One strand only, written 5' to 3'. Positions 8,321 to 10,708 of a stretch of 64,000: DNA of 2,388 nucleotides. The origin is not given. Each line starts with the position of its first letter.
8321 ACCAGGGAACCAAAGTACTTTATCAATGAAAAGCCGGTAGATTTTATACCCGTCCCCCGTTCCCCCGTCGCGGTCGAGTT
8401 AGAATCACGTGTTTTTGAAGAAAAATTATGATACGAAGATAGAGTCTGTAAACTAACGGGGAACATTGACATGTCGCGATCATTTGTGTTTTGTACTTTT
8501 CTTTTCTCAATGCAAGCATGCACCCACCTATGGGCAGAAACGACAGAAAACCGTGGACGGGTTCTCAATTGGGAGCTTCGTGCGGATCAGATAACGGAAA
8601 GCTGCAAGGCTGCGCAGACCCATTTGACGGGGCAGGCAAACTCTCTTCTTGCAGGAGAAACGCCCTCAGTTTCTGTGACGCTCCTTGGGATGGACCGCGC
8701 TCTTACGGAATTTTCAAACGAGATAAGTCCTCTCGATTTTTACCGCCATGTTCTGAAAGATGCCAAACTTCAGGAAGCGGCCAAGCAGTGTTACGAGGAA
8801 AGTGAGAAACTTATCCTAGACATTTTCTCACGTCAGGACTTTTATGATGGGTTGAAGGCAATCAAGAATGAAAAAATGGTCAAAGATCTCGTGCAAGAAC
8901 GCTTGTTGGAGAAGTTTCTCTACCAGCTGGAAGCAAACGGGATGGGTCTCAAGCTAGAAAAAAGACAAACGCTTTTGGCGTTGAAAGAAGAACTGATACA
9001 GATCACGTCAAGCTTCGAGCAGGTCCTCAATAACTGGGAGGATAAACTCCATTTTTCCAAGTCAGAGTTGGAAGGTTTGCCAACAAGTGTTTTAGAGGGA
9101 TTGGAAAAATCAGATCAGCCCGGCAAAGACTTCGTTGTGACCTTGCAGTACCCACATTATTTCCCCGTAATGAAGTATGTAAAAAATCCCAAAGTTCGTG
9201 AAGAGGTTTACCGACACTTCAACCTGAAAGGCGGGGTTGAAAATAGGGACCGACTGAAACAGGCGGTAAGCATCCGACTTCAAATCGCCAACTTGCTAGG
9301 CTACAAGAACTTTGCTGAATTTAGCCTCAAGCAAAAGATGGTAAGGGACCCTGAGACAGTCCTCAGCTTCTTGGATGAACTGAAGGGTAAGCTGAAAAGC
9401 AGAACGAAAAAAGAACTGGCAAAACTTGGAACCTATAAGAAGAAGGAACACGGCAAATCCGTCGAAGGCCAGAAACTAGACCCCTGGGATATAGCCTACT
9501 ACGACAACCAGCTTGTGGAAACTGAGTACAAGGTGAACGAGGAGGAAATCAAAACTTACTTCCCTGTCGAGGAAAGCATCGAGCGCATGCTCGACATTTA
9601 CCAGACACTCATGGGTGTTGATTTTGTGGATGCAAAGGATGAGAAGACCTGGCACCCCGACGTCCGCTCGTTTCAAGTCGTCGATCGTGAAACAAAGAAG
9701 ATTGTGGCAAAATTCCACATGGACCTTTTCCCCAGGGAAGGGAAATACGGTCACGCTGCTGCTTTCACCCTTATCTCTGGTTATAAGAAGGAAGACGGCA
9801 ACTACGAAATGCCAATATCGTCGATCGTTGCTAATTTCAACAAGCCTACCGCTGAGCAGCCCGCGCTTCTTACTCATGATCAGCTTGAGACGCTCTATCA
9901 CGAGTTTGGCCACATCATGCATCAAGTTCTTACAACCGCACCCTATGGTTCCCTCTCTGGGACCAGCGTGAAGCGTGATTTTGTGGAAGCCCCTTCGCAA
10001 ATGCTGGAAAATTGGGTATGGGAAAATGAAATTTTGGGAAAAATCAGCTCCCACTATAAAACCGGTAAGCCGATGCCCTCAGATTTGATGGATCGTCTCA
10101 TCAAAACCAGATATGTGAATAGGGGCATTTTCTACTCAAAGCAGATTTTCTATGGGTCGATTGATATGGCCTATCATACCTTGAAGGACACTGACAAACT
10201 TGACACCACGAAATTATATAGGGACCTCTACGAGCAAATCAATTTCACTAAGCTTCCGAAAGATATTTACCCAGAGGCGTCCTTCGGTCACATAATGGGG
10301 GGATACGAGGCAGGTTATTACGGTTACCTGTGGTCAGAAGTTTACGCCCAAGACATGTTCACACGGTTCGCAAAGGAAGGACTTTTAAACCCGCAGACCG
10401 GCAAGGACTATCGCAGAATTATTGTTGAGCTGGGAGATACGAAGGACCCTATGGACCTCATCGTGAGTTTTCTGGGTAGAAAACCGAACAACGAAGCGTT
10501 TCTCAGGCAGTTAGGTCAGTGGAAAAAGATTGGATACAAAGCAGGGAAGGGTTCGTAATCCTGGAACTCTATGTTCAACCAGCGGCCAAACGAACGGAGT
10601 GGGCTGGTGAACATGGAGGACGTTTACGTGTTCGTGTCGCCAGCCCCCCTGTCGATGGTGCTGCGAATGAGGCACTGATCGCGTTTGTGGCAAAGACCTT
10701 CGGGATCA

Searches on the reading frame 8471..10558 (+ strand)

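Call 18: search_protein_families(library=pfam, proteins=[window:8471-10558:+], max_evalue=0.00001)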
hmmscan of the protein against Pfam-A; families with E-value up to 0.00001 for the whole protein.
window:8471-10558:+ (695 aa): 1 family
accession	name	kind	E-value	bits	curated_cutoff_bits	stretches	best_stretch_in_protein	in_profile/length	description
PF01432.26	Peptidase_M3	-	8.5e-137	457.6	27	1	233-682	1-456/457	Peptidase family M3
